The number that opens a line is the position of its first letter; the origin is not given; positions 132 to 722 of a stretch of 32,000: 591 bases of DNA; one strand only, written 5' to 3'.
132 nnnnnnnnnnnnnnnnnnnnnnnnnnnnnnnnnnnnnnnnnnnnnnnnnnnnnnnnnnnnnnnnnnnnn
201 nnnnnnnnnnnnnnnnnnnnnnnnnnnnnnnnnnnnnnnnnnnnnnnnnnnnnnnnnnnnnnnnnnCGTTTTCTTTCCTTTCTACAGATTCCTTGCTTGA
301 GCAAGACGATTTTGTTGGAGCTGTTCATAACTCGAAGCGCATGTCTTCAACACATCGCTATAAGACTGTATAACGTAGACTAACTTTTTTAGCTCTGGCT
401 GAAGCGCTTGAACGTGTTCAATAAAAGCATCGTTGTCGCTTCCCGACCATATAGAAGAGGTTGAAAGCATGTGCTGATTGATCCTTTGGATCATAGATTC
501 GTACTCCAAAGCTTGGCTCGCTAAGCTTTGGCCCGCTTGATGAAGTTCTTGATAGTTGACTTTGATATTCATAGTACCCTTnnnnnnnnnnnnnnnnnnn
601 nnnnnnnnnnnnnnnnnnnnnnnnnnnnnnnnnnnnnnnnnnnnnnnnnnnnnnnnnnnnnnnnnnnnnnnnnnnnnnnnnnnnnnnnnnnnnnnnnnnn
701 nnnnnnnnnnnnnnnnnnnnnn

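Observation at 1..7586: Rearranged, minimal T7SSb-like operon without EsaA/EssA, with FHA, kinase-fold and Ig-like orphan genes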

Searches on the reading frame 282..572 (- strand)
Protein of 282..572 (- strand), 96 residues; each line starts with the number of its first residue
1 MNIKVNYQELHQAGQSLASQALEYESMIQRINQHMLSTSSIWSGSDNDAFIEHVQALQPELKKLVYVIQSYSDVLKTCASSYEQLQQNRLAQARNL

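Call 4: search_protein_families(library=pfam, max_evalue=1, proteins=[window:282-572:-])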
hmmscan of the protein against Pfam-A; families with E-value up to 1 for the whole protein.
window:282-572:- (96 aa): 5 families
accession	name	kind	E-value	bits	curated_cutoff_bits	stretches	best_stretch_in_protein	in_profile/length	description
PF06013.18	WXG100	-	1.9e-11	44.5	27.3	1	2-85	1-84/86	Proteins of 100 residues with WXG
PF10824.14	T7SS_ESX_EspC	-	0.0022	18.8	23.5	1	3-85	5-90/100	Excreted virulence factor EspC, type VII ESX diderm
PF12207.13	DUF3600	-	0.063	13.6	26.5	1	52-90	73-111/160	Domain of unknown function (DUF3600)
PF06005.17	ZapB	-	0.066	14.1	31.5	0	49-93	15-59/71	Cell division protein ZapB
PF19840.4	DUF6317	-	0.095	13.9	27.4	1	3-84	5-83/100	Family of unknown function (DUF6317)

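Call 5: search_protein_families(library=ncbifam, max_evalue=1, proteins=[window:282-572:-])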
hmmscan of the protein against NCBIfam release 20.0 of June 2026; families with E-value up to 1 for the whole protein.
window:282-572:- (96 aa): 4 families
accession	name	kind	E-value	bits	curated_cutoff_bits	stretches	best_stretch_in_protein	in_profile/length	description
TIGR03930.1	WXG100_ESAT6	subfamily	9.9e-12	44.9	44.85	1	3-87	2-86/90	WXG100 family type VII secretion target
NF035934.1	ESAT6_2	subfamily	1.9e-08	34.4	100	1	2-89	2-89/96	pore-forming ESAT-6 family protein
TIGR04197.1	T7SS_SACOL2603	subfamily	0.044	14.3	26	0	3-85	1-77/85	TIGR04197 family type VII secretion effector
NF008179.0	PRK10927.1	equivalog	0.12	11.8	525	1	6-89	142-225/319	cell division protein FtsN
